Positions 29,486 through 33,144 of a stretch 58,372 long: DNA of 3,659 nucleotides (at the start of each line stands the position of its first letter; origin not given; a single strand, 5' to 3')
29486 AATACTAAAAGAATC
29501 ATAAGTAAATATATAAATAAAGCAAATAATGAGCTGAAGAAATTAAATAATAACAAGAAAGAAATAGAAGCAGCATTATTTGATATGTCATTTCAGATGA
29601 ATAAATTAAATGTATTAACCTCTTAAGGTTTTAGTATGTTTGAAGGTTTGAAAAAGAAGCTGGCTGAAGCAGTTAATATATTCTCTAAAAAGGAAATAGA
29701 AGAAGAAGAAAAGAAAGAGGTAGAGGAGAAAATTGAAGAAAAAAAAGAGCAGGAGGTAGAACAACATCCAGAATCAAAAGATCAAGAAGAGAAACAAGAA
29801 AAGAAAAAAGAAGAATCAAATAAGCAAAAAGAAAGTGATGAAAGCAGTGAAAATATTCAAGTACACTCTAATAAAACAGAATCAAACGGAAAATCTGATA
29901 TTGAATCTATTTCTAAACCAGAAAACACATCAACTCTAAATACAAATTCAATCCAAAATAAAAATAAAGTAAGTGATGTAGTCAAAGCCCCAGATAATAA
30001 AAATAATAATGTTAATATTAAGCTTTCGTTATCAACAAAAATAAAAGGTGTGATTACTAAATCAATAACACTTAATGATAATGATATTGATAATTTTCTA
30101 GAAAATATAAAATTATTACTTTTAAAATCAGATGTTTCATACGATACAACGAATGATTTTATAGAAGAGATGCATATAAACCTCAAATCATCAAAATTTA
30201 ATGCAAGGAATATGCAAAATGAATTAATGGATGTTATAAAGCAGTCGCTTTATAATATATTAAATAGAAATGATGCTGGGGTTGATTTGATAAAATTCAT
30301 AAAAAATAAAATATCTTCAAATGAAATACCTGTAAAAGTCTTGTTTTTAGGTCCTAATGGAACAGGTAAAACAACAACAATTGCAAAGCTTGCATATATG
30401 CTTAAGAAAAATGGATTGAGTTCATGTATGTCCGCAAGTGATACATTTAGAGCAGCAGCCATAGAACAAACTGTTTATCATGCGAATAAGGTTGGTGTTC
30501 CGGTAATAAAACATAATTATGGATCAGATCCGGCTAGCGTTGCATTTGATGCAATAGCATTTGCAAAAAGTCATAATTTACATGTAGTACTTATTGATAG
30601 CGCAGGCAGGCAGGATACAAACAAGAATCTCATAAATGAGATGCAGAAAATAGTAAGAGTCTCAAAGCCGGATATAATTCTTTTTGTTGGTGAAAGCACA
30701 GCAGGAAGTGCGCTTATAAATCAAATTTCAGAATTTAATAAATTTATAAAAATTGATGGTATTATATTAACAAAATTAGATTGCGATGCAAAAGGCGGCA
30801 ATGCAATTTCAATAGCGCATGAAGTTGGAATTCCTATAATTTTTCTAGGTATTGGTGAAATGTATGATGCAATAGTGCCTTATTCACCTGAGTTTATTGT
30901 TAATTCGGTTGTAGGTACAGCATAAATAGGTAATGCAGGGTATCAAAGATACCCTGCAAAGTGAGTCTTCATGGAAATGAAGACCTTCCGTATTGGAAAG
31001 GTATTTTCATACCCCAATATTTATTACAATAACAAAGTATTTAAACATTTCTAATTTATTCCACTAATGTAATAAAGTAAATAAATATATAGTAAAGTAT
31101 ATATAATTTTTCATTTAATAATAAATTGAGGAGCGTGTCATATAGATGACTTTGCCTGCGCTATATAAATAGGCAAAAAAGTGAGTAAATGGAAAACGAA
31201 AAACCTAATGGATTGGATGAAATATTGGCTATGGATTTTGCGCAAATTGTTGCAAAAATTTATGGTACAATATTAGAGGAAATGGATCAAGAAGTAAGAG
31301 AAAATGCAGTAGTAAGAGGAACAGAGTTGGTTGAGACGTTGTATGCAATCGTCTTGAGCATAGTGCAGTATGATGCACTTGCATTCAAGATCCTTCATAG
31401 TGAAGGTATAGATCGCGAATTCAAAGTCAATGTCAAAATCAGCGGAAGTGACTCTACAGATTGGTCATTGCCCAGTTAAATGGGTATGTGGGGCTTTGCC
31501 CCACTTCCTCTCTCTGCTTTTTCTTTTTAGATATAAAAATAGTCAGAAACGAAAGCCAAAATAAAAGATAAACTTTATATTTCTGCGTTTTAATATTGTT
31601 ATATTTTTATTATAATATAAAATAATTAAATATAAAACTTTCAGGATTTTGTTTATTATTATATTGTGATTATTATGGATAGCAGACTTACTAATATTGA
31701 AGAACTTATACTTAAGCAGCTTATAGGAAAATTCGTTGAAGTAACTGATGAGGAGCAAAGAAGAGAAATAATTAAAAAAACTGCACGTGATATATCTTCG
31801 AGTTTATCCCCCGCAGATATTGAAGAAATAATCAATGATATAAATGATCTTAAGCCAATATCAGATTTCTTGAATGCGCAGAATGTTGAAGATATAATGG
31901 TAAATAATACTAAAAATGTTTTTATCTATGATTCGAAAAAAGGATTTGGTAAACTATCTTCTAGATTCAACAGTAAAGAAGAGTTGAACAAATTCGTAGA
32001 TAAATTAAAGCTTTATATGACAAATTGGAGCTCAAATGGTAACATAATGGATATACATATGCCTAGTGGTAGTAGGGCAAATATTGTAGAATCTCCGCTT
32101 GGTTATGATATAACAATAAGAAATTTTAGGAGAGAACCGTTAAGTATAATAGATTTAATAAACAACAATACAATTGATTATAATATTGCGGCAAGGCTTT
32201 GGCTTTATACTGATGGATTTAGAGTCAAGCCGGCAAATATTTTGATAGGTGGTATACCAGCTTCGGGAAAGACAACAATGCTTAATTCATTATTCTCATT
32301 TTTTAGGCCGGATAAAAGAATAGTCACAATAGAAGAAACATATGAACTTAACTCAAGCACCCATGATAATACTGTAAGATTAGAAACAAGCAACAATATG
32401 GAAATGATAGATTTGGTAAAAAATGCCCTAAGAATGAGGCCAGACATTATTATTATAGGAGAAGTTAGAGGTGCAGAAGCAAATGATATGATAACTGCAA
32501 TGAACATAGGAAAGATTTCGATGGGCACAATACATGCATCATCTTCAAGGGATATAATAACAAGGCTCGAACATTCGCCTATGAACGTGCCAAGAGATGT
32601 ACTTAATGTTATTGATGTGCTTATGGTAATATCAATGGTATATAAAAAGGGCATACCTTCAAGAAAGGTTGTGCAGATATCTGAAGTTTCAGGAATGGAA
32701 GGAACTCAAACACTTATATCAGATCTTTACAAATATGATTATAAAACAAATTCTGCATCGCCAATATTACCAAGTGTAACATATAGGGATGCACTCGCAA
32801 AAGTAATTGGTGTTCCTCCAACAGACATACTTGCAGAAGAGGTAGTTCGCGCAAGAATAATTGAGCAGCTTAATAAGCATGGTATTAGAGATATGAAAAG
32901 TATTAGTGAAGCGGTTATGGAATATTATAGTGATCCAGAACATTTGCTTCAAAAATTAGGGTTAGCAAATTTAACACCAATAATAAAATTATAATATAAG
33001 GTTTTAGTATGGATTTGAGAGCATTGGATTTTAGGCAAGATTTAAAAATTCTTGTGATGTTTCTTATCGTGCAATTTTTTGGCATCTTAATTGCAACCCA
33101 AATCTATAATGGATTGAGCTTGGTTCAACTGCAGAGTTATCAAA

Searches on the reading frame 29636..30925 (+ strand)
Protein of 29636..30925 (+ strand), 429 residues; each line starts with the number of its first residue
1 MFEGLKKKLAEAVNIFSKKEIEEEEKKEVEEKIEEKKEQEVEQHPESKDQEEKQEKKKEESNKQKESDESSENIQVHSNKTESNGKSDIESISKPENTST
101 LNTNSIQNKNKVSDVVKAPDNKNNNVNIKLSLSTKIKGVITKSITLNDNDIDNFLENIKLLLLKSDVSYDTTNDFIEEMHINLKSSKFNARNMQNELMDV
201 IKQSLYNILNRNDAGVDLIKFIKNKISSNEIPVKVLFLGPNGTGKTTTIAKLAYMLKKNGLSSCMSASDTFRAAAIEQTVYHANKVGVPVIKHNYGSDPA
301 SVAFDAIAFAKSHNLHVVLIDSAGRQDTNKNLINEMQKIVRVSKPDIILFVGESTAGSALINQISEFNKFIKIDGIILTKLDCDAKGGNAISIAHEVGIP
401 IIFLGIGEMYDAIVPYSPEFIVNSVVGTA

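Call 59: search_protein_families(library=pfam, proteins=[window:29636-30925:+], max_evalue=0.00001)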
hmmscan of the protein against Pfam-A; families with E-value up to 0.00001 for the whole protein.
window:29636-30925:+ (429 aa): 2 families
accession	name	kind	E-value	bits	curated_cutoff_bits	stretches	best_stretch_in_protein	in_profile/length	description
PF00448.28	SRP54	-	8e-66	221.9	22.7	1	233-425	2-194/196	SRP54-type protein, GTPase domain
PF02881.24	SRP54_N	-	2.7e-07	31.1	22.4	1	132-188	1-61/75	SRP54-type protein, helical bundle domain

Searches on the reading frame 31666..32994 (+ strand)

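Call 59: search_protein_families(library=pfam, proteins=[window:31666-32994:+], max_evalue=0.00001)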
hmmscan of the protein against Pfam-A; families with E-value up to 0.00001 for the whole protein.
window:31666-32994:+ (442 aa): 1 family
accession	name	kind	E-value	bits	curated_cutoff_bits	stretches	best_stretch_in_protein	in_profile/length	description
PF00437.27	T2SSE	-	3.3e-32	112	24.9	1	60-303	3-257/370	Type II/IV secretion system protein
